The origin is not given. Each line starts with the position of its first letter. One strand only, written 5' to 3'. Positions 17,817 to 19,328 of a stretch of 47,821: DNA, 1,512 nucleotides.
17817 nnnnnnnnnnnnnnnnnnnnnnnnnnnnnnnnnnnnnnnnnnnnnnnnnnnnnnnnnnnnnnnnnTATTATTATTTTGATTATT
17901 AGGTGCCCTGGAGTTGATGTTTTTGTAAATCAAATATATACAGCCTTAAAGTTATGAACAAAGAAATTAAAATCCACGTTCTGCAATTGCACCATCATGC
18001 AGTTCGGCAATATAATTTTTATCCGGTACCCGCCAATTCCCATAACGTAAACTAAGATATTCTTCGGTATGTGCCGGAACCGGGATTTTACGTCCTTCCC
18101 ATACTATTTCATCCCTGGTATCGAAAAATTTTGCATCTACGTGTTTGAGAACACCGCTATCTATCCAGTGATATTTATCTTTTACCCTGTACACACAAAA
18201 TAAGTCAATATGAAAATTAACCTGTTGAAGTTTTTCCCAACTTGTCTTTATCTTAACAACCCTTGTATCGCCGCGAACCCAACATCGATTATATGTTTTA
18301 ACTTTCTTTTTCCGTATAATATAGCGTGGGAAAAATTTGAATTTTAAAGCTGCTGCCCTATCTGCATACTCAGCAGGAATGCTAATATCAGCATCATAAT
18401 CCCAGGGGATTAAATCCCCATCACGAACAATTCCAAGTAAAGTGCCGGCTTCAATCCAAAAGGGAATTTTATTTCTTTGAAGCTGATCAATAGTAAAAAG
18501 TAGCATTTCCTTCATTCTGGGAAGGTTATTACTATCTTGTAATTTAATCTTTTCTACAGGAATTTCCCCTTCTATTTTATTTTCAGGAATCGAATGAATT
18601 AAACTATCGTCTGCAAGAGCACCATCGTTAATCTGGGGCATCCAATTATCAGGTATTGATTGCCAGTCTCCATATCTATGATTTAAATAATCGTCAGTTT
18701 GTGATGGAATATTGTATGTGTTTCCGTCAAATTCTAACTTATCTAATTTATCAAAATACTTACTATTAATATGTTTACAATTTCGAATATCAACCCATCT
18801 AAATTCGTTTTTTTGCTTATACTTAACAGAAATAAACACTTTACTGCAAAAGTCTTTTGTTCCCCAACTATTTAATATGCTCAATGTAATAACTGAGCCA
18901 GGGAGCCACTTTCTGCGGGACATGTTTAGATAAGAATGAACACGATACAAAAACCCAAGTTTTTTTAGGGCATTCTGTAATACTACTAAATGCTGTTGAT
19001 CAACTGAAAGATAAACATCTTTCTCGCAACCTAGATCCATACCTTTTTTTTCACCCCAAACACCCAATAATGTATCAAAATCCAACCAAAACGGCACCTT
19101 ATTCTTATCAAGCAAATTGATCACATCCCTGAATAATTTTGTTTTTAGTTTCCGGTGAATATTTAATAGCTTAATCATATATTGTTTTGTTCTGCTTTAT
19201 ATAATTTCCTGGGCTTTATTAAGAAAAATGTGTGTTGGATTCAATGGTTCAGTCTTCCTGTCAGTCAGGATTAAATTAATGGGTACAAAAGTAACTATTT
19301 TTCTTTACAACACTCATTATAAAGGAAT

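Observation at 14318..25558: Composite glycan-tailoring island joining a C-P (phosphonate) pathway, a nonulosonic-acid pathway and two unrelated activation/transfer systems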

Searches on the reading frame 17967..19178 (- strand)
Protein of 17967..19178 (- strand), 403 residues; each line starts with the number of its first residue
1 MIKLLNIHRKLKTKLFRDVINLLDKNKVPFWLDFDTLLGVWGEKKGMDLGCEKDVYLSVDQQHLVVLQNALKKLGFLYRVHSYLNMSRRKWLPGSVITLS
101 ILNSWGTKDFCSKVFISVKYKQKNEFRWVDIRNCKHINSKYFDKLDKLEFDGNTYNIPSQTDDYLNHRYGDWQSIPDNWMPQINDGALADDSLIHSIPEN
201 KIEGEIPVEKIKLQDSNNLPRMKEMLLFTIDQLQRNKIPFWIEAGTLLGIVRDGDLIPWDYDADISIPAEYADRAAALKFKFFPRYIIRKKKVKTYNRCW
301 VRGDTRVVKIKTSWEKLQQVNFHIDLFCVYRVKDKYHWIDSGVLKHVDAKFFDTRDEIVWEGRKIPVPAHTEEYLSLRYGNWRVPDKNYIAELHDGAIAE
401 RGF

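Call 3: search_protein_families(library=pfam, proteins=[window:17967-19178:-], max_evalue=0.001)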
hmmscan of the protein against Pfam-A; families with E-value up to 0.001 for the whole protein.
window:17967-19178:- (403 aa): 1 family
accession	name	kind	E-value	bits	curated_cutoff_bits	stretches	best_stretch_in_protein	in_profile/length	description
PF04991.19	LicD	-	2.3e-21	77.4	22.6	2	234-339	2-109/227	LicD family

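Call 4: search_protein_families(library=ncbifam, proteins=[window:17967-19178:-], max_evalue=0.001)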
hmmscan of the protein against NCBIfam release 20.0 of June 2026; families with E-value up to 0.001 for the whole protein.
window:17967-19178:- (403 aa): 1 family
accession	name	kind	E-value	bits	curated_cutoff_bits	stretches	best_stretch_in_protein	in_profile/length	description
NF045866.1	GGPL_Ptran_Mf1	equivalog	2.8e-16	60.4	225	1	222-296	5-75/240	diacylglycerol cholinephosphotransferase Mf1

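Call 54: find_homologous_proteins(query=window:17967-19178:-, max_evalue=1e-10)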
Query window:17967-19178:- (403 aa): 200 proteins with E <= 1e-10 among 3653 candidates; the best 120 are listed.
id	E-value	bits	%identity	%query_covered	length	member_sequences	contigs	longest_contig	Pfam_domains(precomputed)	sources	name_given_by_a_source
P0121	1.3e-243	827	86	100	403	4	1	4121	PF04991.20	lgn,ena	-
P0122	2.6e-242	822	85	100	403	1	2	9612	PF04991.20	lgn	-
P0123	4.8e-196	670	71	99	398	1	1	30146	PF04991.20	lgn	-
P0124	5.6e-196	670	71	99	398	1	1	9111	PF04991.20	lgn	-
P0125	2.9e-195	667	70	100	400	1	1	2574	PF04991.20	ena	-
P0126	5.0e-195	666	70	100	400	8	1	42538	PF04991.20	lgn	-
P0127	6.8e-195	666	71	99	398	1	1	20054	PF04991.20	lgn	-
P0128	9.0e-195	666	69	100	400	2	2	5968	PF04991.20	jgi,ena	-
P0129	1.3e-194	665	70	99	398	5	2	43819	PF04991.20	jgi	jgi:phosphorylcholine metabolism protein LicD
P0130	2.5e-194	664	70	99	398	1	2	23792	PF04991.20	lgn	-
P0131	3.1e-194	664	70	99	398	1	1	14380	PF04991.20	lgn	-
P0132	5.9e-194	663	72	99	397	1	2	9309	PF04991.20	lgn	-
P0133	1.4e-193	662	69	100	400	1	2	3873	PF04991.20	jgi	jgi:phosphorylcholine metabolism protein LicD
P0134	6.8e-193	659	70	99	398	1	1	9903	PF04991.20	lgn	-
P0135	3.1e-192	657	70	99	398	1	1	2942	PF04991.20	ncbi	-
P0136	7.9e-192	656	70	99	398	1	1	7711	PF04991.20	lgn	-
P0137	8.0e-192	656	70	99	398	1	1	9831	PF04991.20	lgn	-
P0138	1.1e-191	655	69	99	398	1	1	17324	PF04991.20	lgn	-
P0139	1.8e-191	655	68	100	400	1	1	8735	PF04991.20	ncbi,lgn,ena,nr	ncbi:MAG: hypothetical protein GWP19_03730 [Planctomycetia bacterium]|nr:hypothetical protein [Planc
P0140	2.8e-191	654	68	100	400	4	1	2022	PF04991.20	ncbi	-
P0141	3.0e-191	654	69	99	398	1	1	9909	PF04991.20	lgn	-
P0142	1.2e-190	652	69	100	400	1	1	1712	PF04991.20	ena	-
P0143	1.1e-189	649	69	100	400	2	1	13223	PF04991.20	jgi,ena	-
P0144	4.1e-189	647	69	100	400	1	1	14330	PF04991.20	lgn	-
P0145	5.0e-189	647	69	99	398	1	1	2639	PF04991.20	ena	-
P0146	5.4e-189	647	69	99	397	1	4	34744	PF04991.20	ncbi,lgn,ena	-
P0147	2.1e-188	645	67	100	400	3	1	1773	PF04991.20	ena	-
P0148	3.8e-188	644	68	100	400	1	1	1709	PF04991.20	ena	-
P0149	5.9e-188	643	68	100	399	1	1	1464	PF04991.20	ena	-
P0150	6.8e-188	643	67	100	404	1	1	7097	PF04991.20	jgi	-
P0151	1.0e-187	642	68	100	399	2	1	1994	PF04991.20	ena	-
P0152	2.8e-187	641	68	100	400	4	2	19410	PF04991.20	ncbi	-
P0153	9.7e-187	639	68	100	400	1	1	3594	PF04991.20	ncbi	-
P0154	3.7e-185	634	68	100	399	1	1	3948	PF04991.20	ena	-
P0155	8.9e-185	633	67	100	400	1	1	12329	PF04991.20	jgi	-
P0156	9.8e-185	633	67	99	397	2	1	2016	PF04991.20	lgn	-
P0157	1.1e-184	632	68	100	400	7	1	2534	PF04991.20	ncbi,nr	ncbi:MAG: LicD family protein [Candidatus Marinimicrobia bacterium]|nr:LicD family protein [Candidat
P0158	1.4e-184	632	66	100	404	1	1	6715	PF04991.20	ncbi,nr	ncbi:MAG: LicD family protein [Bacteroidota bacterium]|nr:LicD family protein [Bacteroidota bacteriu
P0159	1.8e-183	628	66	100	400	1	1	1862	PF04991.20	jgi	jgi:phosphorylcholine metabolism protein LicD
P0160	9.4e-183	626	67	99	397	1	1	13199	PF04991.20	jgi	jgi:phosphorylcholine metabolism protein LicD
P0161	3.5e-182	624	67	100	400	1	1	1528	PF04991.20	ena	-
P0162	3.8e-182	624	67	99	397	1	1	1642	PF04991.20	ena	-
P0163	4.6e-182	624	70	93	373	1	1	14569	PF04991.20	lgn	-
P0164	4.7e-182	624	66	100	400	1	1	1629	PF04991.20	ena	-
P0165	8.8e-181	620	67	100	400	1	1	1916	PF04991.20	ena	-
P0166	2.9e-180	618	66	99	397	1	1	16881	PF04991.20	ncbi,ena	-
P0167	9.7e-177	606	65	100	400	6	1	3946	PF04991.20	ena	-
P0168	4.4e-176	604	63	100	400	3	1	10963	PF04991.20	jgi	-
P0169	8.9e-175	600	63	100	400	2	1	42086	PF04991.20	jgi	-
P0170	1.1e-174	599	64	100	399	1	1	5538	PF04991.20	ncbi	ncbi:MAG: LicD family protein [Candidatus Neomarinimicrobiota bacterium]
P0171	3.5e-172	591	62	100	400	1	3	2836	PF04991.20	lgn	-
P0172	9.1e-172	590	63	99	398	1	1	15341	PF04991.20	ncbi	-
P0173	1.9e-162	559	63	99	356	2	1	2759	PF04991.20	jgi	jgi:phosphorylcholine metabolism protein LicD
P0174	6.7e-162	557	60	100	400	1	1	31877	PF04991.20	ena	-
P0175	3.0e-156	539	71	81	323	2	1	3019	PF04991.20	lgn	-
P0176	3.5e-153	529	57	100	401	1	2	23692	PF04991.20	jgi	-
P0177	7.5e-149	514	56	99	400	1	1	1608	PF04991.20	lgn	-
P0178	7.0e-132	458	51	99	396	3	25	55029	PF04991.20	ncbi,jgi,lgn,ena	-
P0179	1.2e-128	448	49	99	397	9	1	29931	PF04991.20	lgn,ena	-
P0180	1.4e-128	448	50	99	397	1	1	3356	PF04991.20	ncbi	-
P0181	2.5e-128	447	49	99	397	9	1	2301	PF04991.20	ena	-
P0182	7.8e-128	445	50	99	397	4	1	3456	PF04991.20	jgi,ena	-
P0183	1.5e-127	444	49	99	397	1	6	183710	PF04991.20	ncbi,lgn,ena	-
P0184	3.4e-127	443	49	99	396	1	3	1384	PF04991.20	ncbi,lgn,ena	-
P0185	6.3e-127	442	50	99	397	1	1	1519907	PF04991.20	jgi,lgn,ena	-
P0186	8.6e-127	442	50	99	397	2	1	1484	PF04991.20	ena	-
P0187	1.5e-126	441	50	99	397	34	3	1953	PF04991.20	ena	-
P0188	3.7e-126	440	50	99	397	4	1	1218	PF04991.20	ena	-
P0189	5.6e-126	439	50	99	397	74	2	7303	PF04991.20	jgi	jgi:hypothetical protein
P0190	1.1e-125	438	48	99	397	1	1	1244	PF04991.20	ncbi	-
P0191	1.2e-125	438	48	99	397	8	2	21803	PF04991.20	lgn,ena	-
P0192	1.3e-125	438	49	99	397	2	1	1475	PF04991.20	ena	-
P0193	1.7e-125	437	49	99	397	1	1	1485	PF04991.20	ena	-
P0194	1.9e-125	437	49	99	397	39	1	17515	PF04991.20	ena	-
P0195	2.8e-125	437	49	99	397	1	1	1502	PF04991.20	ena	-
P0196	2.8e-125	437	48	98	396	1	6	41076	PF04991.20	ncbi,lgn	-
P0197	1.8e-124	434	49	99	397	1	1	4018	PF04991.20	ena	-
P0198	2.0e-124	434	49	99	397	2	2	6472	PF04991.20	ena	-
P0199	2.2e-124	434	48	99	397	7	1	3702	PF04991.20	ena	-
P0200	2.3e-124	434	47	99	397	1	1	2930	PF04991.20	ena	-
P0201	2.5e-124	434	49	99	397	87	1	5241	PF04991.20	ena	-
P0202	2.8e-124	433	49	99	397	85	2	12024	PF04991.20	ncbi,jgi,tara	jgi:phosphorylcholine metabolism protein LicD|tara:strand:+ start:2747 stop:3940 length:1194 start_c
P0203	4.7e-124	433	49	99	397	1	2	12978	PF04991.20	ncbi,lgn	-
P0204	4.9e-124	433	49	99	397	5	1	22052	PF04991.20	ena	-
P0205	6.1e-124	432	49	99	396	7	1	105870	PF04991.20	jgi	-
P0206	6.6e-124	432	47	99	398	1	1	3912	PF04991.20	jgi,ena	-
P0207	7.2e-124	432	48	99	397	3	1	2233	PF04991.20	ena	-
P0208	7.6e-124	432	48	99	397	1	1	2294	PF04991.20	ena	-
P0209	7.9e-124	432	47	99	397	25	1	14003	PF04991.20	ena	-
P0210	8.2e-124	432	47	99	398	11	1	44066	PF04991.20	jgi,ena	-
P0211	1.3e-123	431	49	99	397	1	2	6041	PF04991.20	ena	-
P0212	2.4e-123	430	47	99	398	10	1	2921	PF04991.20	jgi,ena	jgi:phosphorylcholine metabolism protein LicD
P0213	2.9e-123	430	48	99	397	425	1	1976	PF04991.20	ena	-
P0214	3.4e-123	430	48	99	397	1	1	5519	PF04991.20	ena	-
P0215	3.4e-123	430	48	99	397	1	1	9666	PF04991.20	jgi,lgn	-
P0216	4.4e-123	429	48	99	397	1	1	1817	PF04991.20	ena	-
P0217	6.2e-123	429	49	99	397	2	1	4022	PF04991.20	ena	-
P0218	1.2e-122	428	48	99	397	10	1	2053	PF04991.20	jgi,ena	-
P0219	3.4e-122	427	48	99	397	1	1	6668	PF04991.20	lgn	-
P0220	3.8e-122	426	48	99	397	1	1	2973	PF04991.20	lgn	-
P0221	1.5e-121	424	48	98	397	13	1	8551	PF04991.20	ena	-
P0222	1.7e-121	424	48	99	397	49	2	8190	PF04991.20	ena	-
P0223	3.6e-121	423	48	99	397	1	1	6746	PF04991.20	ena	-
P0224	4.3e-121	423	48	99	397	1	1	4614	PF04991.20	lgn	-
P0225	4.5e-121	423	48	99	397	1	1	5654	PF04991.20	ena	-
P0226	4.5e-121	423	48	99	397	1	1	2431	PF04991.20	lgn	-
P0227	6.1e-121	422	47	99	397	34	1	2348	PF04991.20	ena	-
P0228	1.1e-120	422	48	99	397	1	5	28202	PF04991.20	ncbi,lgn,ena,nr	ncbi:MAG: LicD family protein [Candidatus Marinimicrobia bacterium]|nr:LicD family protein [Candidat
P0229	1.2e-120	421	48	99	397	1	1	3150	PF04991.20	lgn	-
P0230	4.3e-120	420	47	99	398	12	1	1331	PF04991.20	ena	-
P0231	6.4e-118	412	46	99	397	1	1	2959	PF04991.20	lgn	-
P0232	1.4e-117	411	45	99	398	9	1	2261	PF04991.20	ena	-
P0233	8.2e-117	409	50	90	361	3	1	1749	PF04991.20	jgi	jgi:hypothetical protein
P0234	8.9e-117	409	45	99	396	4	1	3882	PF04991.20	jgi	-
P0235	5.4e-116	406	47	99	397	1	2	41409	PF04991.20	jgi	-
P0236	9.1e-116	405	47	99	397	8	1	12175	PF04991.20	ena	-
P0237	5.0e-115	403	45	99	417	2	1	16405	PF04991.20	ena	-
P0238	6.1e-114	399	46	99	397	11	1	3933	PF04991.20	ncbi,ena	-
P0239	9.6e-114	399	42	98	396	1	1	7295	PF04991.20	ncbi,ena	-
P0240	2.3e-112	394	46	99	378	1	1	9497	PF04991.20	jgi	-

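Call 55: find_encoding_contigs(protein=P0185, flank=9000, max_places=2)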
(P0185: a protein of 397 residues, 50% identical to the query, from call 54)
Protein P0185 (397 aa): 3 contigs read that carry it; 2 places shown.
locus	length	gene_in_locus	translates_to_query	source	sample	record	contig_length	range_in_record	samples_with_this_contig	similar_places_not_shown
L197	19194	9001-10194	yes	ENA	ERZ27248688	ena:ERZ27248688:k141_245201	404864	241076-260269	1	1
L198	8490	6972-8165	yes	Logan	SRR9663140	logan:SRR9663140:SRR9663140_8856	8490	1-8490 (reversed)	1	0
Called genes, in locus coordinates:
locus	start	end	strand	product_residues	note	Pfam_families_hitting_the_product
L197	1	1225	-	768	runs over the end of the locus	PF03176:MMPL, PF00873:ACR_tran (faint), PF02460:Patched (weak), PF12349:Sterol-sensing (faint), PF03176:MMPL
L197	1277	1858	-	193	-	PF00440:TetR_N, PF08359:TetR_C_4, PF08361:TetR_C_2 (faint), PF17938:TetR_C_29 (weak)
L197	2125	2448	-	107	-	PF00462:Glutaredoxin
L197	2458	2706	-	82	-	PF01722:BolA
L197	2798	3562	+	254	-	PF03372:Exo_endo_phos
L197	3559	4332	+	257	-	PF01048:PNP_UDP_1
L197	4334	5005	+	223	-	PF03767:Acid_phosphat_B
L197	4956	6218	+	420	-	PF13372:Alginate_exp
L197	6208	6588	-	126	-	PF00166:Cpn10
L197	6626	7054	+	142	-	PF13673:Acetyltransf_10, PF00583:Acetyltransf_1, PF13508:Acetyltransf_7, PF14542:Acetyltransf_CG (weak)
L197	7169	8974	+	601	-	PF00664:ABC_membrane, PF03193:RsgA_GTPase (faint), PF00005:ABC_tran, PF02463:SMC_N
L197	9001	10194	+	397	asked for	PF04991:LicD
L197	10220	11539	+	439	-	PF01467:CTP_transf_like, PF13714:PEP_mutase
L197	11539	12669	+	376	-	PF02776:TPP_enzyme_N, PF02775:TPP_enzyme_C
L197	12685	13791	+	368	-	PF00465:Fe-ADH, PF25137:ADH_Fe_C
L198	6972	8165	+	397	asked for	PF04991:LicD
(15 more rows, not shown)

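Call 56: find_encoding_contigs(protein=P0178, flank=9000, max_places=3)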
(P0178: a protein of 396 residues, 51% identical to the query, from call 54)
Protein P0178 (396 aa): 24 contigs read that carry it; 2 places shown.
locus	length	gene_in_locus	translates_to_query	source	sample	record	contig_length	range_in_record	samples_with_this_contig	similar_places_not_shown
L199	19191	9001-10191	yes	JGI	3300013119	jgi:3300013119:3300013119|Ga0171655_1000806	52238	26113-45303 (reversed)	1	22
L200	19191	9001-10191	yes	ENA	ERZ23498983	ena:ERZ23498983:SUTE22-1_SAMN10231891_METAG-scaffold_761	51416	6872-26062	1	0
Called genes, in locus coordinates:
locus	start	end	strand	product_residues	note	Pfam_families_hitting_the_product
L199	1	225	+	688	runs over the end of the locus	PF01433:Peptidase_M1 (weak)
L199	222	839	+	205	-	PF08241:Methyltransf_11, PF13649:Methyltransf_25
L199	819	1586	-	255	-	PF06293:Kdo, PF00069:Pkinase (weak), PF03109:ABC1 (faint)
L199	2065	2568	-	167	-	-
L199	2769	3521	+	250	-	PF03372:Exo_endo_phos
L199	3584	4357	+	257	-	PF01048:PNP_UDP_1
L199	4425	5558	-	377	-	PF04055:Radical_SAM, PF06969:HemN_C (weak)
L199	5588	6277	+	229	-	PF03767:Acid_phosphat_B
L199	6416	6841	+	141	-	PF13673:Acetyltransf_10, PF00583:Acetyltransf_1, PF13508:Acetyltransf_7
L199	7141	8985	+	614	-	PF00664:ABC_membrane, PF00005:ABC_tran, PF02463:SMC_N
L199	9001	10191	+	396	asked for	PF04991:LicD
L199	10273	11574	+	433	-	PF01467:CTP_transf_like, PF13714:PEP_mutase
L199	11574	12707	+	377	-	PF02776:TPP_enzyme_N, PF02775:TPP_enzyme_C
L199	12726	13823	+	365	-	PF00465:Fe-ADH, PF13685:Fe-ADH_2 (weak), PF25137:ADH_Fe_C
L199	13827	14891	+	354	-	PF04464:Glyphos_transf, PF02350:Epimerase_2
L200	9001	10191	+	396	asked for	PF04991:LicD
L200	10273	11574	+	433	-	PF01467:CTP_transf_like, PF13714:PEP_mutase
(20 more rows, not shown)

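Call 57: find_encoding_contigs(protein=P0126, flank=9000, max_places=2)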
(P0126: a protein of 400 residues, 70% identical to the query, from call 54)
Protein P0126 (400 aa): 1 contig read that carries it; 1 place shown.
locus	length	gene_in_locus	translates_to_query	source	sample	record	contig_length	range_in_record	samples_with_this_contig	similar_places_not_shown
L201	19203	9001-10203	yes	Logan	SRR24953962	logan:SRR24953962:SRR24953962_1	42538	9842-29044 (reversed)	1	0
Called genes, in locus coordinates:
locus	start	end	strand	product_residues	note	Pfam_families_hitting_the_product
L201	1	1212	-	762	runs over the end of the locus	PF00082:Peptidase_S8, PF13860:FlgD_ig, PF18962:Por_Secre_tail (weak)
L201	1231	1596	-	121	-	-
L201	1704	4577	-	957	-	PF26549:Tricorn_N (faint), PF26550:Tricorn_2nd, PF07676:PD40 (faint)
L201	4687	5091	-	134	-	PF14520:HHH_5 (weak), PF14229:DUF4332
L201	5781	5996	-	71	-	-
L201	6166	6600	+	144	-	PF13527:Acetyltransf_9 (faint), PF13673:Acetyltransf_10, PF00583:Acetyltransf_1, PF13444:Acetyltransf_5 (weak), PF13508:Acetyltransf_7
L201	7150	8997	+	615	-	PF00664:ABC_membrane, PF00005:ABC_tran, PF02463:SMC_N (weak)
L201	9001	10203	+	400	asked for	PF04991:LicD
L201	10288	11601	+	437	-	PF01467:CTP_transf_like, PF13714:PEP_mutase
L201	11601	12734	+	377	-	PF02776:TPP_enzyme_N, PF02775:TPP_enzyme_C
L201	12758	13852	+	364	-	PF00465:Fe-ADH, PF25137:ADH_Fe_C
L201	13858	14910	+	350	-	PF04464:Glyphos_transf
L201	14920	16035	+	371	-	PF04464:Glyphos_transf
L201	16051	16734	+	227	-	PF01066:CDP-OH_P_transf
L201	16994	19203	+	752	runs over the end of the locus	PF00390:malic, PF03949:Malic_M, PF01515:PTA_PTB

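Call 75: search_solved_structures(query=window:17967-19178:-, max_evalue=1)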
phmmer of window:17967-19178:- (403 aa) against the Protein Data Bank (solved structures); distinct sequences matched with E-value up to 1: 1.
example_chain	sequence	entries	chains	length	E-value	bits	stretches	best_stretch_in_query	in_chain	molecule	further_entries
6kaj_A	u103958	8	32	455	4.5e-08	35.6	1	221-275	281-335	Fukutin-related protein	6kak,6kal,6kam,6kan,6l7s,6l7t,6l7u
